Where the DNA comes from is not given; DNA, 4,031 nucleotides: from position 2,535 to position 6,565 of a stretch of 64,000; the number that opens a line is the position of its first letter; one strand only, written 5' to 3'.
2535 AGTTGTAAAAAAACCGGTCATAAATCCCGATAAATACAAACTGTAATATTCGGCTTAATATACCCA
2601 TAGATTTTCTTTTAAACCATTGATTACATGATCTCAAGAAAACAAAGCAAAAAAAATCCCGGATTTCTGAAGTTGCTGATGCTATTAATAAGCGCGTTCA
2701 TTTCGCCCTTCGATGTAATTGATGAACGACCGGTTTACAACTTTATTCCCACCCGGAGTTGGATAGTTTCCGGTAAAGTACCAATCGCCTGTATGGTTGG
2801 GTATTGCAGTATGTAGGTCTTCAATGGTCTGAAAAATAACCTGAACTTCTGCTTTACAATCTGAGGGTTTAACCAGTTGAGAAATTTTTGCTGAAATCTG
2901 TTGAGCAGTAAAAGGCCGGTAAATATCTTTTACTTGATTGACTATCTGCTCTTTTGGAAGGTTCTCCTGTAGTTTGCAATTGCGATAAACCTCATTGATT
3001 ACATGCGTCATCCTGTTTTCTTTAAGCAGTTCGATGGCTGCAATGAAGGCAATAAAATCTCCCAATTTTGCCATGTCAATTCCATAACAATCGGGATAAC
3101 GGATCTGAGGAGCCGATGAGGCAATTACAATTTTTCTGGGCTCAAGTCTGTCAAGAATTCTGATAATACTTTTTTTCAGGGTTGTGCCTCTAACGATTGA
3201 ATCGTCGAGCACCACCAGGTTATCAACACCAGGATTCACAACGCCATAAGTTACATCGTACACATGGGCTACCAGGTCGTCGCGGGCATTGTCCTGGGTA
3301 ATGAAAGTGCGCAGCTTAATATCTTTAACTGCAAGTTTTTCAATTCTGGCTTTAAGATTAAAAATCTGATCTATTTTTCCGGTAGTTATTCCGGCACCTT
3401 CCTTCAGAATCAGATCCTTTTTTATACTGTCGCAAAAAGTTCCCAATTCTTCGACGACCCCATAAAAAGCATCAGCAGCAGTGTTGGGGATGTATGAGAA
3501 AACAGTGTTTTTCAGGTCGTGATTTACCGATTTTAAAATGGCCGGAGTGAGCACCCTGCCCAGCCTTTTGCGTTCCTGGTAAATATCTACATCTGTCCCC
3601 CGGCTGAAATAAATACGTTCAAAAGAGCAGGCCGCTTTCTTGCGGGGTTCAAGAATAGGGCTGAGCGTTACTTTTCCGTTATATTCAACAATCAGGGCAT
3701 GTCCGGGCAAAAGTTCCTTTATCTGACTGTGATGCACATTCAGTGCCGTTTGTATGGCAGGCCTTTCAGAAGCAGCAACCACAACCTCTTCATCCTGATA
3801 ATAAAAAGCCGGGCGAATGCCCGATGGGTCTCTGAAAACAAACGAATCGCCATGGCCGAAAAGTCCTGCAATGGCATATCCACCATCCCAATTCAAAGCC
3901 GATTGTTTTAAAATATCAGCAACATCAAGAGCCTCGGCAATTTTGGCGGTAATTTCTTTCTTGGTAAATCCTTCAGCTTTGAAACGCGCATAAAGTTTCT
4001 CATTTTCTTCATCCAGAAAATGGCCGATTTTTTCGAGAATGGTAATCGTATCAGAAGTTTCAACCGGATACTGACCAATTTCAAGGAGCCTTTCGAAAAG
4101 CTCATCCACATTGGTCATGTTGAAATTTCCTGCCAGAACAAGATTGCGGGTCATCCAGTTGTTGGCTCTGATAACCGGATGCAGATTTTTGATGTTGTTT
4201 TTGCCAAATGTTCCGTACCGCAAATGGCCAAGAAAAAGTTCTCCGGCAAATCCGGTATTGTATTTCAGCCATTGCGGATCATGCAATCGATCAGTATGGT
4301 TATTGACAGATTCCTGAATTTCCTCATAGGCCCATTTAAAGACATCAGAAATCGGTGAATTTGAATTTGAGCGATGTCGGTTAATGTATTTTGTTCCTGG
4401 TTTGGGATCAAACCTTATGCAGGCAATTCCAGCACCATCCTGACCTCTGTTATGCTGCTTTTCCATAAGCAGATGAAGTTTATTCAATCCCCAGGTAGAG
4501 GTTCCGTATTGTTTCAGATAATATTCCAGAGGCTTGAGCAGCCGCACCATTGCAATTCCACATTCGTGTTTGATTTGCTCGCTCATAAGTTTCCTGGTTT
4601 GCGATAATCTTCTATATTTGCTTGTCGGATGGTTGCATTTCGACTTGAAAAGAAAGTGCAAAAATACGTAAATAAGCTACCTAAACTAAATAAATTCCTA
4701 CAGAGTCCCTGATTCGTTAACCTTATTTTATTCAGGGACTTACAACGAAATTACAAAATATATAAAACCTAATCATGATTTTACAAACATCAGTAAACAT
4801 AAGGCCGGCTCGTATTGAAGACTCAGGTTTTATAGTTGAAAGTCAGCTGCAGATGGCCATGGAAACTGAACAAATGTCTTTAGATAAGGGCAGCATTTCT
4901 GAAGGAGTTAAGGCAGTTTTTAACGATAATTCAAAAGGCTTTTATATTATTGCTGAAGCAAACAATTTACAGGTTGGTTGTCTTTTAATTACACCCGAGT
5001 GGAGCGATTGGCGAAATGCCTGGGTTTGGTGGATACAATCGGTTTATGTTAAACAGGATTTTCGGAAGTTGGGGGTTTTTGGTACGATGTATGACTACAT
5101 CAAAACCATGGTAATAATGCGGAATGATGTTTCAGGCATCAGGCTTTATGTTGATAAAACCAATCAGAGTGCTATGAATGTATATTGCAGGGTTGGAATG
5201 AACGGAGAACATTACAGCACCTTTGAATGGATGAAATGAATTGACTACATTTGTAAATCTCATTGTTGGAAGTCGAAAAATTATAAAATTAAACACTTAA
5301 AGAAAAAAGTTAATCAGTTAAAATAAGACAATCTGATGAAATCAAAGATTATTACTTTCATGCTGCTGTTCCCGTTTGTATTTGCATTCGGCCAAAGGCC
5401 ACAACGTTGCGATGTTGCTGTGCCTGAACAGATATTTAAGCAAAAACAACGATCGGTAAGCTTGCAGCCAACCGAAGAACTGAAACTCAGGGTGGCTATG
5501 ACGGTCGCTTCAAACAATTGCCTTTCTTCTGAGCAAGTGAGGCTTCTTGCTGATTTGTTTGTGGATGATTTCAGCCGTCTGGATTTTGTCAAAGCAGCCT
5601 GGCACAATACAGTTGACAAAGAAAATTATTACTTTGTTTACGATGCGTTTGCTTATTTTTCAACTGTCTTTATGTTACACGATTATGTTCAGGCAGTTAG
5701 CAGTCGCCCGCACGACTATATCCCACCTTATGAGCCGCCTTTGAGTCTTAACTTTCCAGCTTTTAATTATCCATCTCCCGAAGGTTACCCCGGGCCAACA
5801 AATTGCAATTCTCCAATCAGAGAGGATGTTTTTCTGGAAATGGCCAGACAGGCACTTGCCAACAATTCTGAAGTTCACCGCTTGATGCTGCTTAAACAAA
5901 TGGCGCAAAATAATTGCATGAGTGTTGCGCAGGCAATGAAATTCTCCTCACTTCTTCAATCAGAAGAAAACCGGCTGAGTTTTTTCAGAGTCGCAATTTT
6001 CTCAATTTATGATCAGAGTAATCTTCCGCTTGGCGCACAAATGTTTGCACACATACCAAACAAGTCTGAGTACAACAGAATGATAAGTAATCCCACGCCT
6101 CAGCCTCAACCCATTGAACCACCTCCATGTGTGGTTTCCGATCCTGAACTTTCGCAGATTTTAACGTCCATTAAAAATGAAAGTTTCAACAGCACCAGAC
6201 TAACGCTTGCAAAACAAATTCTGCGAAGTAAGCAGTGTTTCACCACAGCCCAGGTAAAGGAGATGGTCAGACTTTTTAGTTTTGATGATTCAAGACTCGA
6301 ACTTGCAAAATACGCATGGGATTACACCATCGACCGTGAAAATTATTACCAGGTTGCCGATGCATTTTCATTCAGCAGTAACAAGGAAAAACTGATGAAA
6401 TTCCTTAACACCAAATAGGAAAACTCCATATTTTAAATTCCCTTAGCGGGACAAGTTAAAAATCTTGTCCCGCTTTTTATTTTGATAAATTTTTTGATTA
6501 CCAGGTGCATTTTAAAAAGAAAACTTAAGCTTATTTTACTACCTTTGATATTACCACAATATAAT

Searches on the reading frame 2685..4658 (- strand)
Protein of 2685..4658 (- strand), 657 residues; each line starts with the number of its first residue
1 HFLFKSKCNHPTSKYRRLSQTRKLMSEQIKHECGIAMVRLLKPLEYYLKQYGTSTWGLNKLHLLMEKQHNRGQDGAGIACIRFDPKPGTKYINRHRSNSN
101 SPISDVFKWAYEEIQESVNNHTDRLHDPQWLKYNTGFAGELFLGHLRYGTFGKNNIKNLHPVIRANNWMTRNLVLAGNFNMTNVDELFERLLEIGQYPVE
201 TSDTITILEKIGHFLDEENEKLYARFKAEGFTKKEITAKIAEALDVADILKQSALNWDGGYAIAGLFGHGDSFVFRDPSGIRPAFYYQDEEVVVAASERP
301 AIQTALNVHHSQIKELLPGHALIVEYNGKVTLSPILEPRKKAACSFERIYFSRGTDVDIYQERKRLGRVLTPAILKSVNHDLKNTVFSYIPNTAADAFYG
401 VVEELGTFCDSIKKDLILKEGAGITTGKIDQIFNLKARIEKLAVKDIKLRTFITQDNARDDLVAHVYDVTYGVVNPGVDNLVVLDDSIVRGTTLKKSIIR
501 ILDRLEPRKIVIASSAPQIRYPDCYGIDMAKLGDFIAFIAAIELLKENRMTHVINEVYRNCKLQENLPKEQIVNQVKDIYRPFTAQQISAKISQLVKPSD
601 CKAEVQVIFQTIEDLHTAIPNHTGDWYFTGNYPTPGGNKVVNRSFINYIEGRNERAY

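Call 76: search_protein_families(library=pfam, proteins=[window:2685-4658:-], max_evalue=0.001)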
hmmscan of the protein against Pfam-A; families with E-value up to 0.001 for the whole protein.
window:2685-4658:- (657 aa): 2 families
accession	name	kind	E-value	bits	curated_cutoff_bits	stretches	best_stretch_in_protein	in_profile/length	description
PF13537.11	GATase_7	-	7.5e-06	26.4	25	0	235-303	53-122/123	Glutamine amidotransferase domain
PF13522.11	GATase_6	-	3.1e-05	24.4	27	0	139-227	10-78/130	Glutamine amidotransferase domain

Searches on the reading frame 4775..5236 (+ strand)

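Call 76: search_protein_families(library=pfam, proteins=[window:4775-5236:+], max_evalue=0.001)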
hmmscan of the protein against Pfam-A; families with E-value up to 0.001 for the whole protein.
window:4775-5236:+ (154 aa): 2 families
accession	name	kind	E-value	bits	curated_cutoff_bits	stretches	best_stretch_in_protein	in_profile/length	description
PF00583.31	Acetyltransf_1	-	2.9e-08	34.4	20.7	1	49-141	24-115/116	Acetyltransferase (GNAT) family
PF13508.13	Acetyltransf_7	-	0.00014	22.6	27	1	55-141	3-81/84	Acetyltransferase (GNAT) domain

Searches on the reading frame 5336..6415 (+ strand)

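Call 76: search_protein_families(library=pfam, proteins=[window:5336-6415:+], max_evalue=0.001)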
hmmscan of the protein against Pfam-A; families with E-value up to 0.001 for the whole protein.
window:5336-6415:+ (360 aa): 1 family
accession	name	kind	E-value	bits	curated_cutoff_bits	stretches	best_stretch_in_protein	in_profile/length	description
PF14771.11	DUF4476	-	1.7e-42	144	22.5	3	267-357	2-91/91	Domain of unknown function (DUF4476)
